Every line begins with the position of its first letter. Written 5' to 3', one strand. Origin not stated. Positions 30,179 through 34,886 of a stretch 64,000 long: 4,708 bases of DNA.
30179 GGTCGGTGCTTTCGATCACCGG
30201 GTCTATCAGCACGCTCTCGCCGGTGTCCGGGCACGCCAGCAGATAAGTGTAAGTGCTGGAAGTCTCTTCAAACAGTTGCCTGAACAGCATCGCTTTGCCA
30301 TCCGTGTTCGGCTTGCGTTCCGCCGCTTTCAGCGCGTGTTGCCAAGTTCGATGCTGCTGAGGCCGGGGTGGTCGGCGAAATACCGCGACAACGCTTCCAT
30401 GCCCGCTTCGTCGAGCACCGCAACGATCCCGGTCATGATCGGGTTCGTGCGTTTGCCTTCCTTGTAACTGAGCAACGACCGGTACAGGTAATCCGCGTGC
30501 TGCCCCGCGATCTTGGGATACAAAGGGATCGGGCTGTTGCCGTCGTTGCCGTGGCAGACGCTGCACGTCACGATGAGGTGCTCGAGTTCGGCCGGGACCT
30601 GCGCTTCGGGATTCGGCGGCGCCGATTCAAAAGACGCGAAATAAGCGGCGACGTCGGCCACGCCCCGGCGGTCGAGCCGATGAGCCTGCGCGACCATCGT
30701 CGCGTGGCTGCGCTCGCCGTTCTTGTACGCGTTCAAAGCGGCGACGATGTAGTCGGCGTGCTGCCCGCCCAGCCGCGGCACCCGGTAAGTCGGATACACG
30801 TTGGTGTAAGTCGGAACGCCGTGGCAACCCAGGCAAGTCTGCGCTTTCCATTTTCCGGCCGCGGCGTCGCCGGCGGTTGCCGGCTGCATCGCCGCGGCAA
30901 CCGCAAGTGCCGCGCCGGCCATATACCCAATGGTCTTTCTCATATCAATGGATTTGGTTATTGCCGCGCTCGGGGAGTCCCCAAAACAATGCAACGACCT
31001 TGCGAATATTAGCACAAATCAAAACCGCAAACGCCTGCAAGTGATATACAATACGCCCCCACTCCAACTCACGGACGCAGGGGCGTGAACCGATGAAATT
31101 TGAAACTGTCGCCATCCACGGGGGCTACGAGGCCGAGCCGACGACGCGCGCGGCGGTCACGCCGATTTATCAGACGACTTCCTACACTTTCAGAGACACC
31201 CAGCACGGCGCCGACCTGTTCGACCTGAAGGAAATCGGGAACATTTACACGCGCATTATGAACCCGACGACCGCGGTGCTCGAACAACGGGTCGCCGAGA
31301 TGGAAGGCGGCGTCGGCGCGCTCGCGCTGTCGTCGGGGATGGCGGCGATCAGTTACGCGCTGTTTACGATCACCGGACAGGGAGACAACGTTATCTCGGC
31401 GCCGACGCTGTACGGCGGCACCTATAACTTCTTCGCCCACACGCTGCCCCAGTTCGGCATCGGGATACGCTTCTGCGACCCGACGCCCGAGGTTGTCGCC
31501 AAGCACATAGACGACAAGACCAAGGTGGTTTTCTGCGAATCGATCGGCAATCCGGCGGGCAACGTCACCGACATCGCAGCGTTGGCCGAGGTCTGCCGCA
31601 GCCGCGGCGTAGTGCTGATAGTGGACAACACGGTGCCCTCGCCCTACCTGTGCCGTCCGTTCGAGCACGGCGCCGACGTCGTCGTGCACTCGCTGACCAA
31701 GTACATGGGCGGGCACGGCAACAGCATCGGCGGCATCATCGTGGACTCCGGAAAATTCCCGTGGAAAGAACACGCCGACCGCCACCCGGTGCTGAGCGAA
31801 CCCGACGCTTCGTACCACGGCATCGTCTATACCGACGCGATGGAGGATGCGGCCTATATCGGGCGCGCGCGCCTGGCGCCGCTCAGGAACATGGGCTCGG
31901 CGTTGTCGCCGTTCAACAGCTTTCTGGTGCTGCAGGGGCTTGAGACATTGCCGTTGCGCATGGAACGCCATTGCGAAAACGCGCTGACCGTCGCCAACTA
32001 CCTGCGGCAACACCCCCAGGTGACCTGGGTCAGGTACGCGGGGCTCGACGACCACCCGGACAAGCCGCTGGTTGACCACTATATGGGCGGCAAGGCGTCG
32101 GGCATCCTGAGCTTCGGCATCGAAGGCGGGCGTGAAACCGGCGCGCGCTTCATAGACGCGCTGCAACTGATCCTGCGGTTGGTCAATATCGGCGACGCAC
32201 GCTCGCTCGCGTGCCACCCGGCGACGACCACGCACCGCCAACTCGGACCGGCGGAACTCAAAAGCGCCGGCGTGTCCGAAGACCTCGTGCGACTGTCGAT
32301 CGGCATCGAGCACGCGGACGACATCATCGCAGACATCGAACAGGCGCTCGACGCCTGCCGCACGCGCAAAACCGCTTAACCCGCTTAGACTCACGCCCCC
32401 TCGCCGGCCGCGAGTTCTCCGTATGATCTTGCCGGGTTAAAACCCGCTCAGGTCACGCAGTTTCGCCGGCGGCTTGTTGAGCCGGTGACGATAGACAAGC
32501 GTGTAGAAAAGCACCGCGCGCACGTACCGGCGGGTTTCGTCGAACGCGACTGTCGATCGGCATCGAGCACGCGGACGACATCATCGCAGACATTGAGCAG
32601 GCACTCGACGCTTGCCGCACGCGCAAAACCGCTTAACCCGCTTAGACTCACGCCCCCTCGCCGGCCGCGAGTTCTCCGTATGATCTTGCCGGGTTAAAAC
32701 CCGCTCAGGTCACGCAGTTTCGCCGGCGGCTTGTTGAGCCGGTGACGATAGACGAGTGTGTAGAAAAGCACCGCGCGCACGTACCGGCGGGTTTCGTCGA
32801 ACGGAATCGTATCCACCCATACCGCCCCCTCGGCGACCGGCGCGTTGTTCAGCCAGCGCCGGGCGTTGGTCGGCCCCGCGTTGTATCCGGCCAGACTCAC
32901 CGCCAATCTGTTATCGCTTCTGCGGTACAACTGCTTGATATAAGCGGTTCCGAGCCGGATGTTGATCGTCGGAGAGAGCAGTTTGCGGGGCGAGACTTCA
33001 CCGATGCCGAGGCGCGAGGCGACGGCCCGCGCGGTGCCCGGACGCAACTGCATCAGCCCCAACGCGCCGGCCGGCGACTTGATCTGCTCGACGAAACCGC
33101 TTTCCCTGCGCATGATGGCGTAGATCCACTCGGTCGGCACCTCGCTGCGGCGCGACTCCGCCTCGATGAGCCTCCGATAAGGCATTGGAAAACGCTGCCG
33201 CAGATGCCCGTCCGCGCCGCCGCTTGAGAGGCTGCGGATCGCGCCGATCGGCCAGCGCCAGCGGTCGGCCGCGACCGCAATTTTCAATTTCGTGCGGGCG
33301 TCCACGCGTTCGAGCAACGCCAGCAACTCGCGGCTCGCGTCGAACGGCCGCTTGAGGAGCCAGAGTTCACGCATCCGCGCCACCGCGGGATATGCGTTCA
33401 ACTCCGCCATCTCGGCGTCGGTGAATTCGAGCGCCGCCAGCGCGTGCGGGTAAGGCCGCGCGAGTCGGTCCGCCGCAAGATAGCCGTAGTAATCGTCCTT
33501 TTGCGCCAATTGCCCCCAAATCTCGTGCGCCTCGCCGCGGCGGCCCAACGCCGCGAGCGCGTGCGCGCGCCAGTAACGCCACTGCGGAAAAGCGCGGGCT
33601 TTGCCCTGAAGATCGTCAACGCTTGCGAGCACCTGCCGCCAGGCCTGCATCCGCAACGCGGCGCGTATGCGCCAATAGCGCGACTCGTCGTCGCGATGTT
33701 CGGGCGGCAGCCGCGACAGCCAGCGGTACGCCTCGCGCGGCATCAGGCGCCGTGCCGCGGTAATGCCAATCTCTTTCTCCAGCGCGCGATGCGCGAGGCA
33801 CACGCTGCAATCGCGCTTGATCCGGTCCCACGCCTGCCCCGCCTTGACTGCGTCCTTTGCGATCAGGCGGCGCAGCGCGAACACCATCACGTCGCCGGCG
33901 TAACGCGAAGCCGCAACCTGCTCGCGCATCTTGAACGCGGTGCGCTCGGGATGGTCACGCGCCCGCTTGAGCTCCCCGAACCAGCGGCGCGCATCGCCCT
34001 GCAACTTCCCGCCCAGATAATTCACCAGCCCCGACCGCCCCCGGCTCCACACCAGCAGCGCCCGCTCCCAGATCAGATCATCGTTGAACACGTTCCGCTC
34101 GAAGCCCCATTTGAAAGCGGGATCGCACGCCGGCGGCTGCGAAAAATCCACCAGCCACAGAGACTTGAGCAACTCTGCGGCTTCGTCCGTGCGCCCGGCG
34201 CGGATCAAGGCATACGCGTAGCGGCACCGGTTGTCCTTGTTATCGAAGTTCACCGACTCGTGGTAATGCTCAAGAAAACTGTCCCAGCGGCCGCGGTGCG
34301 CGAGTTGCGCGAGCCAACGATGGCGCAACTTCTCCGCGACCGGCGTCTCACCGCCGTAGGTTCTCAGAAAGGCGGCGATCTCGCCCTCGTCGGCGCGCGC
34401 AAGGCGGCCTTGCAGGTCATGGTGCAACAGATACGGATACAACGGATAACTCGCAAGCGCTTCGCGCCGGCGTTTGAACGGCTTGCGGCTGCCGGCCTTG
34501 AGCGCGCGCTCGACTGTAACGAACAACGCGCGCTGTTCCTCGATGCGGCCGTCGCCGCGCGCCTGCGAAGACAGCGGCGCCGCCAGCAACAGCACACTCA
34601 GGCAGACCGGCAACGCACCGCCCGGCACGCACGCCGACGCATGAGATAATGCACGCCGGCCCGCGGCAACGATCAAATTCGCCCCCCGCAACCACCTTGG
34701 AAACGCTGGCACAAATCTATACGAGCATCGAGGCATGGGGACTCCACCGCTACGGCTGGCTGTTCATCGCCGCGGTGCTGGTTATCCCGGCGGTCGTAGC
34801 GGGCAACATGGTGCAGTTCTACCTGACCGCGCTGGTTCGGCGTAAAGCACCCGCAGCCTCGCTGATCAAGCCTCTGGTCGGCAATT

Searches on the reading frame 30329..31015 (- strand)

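Call 37: search_protein_families(library=pfam, proteins=[window:30329-31015:-], max_evalue=0.001)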
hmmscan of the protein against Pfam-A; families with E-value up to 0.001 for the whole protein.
window:30329-31015:- (228 aa): 2 families
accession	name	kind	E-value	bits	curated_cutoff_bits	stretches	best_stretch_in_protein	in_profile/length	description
PF00034.26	Cytochrom_C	-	2.2e-10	42.1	21.3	1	150-194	11-55/90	Cytochrome c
PF13442.11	Cytochrome_CBB3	-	2.5e-07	31.4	27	0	56-125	10-67/68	Cytochrome C oxidase, cbb3-type, subunit III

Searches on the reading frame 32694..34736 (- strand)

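Call 37: search_protein_families(library=pfam, proteins=[window:32694-34736:-], max_evalue=0.001)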
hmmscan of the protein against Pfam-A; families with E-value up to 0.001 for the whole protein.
window:32694-34736:- (680 aa): 3 families
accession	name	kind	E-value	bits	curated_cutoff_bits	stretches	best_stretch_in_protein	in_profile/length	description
PF01464.25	SLT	-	6.7e-26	90.6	21.3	1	523-634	2-110/117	Transglycosylase SLT domain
PF14718.12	SLT_L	-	5.8e-09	36.4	25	1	447-507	3-63/68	Soluble lytic murein transglycosylase L domain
PF14559.12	TPR_19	-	2.9e-06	28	25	0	165-198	23-56/68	Tetratricopeptide repeat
